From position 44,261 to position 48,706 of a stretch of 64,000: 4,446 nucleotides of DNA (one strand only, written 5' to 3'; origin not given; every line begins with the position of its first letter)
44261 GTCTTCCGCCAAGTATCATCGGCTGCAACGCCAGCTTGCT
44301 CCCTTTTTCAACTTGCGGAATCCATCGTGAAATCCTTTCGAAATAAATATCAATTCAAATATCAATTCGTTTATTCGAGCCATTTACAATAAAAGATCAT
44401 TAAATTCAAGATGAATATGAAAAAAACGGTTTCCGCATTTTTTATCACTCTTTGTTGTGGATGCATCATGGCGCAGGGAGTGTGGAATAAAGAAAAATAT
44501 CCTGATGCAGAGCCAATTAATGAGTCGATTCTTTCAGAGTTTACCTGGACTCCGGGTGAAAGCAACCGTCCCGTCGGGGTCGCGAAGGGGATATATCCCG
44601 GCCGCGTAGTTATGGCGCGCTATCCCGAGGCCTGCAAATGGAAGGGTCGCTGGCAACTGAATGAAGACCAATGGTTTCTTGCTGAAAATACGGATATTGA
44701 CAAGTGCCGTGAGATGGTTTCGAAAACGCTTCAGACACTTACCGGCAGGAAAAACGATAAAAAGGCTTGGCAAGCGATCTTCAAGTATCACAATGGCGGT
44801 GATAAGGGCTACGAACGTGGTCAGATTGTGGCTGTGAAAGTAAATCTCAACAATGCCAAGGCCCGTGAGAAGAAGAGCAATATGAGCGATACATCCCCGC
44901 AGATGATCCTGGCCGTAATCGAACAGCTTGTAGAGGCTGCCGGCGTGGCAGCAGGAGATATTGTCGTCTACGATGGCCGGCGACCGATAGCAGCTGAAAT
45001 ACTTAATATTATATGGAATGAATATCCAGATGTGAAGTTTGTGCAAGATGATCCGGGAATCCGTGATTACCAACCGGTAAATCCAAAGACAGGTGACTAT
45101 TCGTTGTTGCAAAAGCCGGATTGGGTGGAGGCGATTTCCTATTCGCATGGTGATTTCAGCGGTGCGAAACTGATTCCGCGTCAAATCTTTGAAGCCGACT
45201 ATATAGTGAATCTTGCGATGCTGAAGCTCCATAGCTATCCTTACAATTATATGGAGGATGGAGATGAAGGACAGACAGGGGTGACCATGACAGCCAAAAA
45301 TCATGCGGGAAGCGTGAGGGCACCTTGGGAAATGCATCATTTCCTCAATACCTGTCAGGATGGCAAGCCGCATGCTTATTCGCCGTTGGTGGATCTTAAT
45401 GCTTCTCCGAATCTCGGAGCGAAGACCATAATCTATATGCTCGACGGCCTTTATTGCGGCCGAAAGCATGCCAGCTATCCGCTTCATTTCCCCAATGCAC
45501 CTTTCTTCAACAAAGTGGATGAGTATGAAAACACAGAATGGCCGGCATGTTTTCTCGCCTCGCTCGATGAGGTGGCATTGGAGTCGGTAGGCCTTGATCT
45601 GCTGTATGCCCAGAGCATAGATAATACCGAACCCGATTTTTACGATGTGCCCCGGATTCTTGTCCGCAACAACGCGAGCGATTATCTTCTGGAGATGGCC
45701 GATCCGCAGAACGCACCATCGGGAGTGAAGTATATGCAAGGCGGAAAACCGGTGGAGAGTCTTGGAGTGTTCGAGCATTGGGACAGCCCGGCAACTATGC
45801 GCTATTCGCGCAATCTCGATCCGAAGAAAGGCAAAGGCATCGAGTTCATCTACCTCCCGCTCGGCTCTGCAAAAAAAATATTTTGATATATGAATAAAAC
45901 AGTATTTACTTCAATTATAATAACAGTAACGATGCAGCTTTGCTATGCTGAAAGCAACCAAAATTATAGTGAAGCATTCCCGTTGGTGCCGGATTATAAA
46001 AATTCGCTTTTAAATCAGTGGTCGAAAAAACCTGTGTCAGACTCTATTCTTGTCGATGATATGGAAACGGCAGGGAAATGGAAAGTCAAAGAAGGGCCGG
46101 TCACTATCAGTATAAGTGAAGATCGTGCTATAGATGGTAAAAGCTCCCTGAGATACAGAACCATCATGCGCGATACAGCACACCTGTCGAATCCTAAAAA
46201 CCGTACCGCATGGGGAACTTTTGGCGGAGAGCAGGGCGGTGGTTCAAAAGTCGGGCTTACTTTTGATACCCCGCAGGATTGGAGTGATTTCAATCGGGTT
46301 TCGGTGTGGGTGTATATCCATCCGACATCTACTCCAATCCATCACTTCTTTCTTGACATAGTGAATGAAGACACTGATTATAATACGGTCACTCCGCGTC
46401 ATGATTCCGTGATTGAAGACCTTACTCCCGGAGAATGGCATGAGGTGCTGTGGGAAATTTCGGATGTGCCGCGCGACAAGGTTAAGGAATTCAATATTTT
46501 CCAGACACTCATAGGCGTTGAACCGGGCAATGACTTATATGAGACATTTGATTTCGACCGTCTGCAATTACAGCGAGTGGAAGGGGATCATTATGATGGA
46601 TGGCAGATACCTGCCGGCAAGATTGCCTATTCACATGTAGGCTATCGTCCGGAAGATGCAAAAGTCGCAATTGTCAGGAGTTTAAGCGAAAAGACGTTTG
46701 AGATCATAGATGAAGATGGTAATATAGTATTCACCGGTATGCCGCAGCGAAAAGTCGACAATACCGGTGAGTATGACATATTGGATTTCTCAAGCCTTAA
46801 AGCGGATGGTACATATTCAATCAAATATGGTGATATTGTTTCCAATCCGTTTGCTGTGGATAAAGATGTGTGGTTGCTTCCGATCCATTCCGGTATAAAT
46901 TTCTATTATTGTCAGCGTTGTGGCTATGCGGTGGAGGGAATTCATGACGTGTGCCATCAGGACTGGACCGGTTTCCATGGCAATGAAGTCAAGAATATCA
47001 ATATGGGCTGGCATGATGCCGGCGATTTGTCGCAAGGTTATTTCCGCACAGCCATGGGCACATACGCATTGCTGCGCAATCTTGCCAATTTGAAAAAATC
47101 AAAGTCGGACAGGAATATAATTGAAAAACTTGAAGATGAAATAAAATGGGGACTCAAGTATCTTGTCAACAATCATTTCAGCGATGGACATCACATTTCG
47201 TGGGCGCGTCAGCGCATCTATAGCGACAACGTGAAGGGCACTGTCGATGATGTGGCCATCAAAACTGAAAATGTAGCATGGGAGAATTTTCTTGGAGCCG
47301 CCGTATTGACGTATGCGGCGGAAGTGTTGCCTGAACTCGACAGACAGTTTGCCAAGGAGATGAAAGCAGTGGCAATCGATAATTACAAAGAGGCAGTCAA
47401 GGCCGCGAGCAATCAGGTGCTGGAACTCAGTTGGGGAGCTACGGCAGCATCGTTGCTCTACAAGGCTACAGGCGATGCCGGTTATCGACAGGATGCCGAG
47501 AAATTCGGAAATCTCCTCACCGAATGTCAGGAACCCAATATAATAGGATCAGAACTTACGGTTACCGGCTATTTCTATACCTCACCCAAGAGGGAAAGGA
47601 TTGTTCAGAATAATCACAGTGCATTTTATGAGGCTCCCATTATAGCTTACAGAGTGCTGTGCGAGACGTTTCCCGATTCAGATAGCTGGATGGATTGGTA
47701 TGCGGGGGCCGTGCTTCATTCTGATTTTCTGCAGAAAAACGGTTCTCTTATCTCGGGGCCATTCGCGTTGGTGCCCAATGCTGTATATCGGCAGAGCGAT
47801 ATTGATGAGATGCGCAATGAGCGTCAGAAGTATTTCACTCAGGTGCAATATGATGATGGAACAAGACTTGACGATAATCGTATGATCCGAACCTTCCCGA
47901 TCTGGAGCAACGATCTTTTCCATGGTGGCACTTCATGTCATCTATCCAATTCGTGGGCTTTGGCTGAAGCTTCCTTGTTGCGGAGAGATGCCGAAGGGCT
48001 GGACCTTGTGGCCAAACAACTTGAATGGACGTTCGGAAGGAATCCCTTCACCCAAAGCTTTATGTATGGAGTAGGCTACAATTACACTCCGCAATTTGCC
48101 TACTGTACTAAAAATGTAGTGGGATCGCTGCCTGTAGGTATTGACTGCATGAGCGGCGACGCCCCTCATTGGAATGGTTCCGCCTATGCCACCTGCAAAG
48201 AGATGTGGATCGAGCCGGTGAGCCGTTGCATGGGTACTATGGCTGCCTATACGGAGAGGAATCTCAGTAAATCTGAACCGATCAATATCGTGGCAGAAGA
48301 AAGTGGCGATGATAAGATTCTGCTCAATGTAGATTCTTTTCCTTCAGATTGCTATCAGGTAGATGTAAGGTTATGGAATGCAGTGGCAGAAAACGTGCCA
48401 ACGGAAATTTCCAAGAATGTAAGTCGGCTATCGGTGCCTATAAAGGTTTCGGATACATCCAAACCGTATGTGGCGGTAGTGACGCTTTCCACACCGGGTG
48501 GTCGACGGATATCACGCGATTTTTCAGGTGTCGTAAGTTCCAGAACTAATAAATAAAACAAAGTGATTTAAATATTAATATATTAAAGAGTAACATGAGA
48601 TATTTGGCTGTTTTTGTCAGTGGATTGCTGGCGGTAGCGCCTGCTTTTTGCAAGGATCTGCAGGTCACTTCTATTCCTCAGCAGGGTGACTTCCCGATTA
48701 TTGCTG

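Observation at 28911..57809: Six-copy conserved box (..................) at fixed phasing from -7 promoter elements: candidate operator defining an HTCS regulon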

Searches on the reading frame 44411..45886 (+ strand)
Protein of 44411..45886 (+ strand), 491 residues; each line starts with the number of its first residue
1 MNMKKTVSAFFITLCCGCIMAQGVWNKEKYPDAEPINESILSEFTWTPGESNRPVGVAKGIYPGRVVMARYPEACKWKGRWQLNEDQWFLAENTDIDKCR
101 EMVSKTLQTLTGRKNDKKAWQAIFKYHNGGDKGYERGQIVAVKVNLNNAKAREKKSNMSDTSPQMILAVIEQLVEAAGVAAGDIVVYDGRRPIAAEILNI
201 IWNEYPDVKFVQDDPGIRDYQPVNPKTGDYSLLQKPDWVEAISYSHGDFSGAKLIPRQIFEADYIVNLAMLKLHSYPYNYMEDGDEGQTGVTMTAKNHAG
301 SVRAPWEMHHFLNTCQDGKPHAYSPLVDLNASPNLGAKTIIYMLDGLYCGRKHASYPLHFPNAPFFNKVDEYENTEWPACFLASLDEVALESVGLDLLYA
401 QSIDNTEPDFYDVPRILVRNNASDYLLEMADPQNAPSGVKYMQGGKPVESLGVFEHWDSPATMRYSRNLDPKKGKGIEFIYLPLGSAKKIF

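Call 4: search_protein_families(library=pfam, proteins=[window:44411-45886:+])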
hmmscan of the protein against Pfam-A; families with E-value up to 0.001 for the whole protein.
window:44411-45886:+ (491 aa): 1 family
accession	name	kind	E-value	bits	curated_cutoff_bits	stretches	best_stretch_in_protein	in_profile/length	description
PF04015.17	DUF362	-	2.2e-08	34.8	24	1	140-394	1-198/200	Domain of unknown function (DUF362)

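Call 59: search_protein_families(library=ncbifam, proteins=[window:44411-45886:+], max_evalue=0.001)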
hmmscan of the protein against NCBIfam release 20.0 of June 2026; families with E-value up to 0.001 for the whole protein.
window:44411-45886:+ (491 aa): 0 families

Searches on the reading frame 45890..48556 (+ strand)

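Call 4: search_protein_families(library=pfam, proteins=[window:45890-48556:+])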
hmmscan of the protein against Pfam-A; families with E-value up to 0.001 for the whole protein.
window:45890-48556:+ (888 aa): 2 families
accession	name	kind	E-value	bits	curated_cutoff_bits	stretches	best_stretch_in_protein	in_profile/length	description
PF00759.25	Glyco_hydro_9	-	9.3e-22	78.4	27.7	1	334-733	7-382/444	Glycosyl hydrolase family 9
PF02927.20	CelD_N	-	5.4e-12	46.7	24.6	1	244-316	5-84/86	Cellulase N-terminal ig-like domain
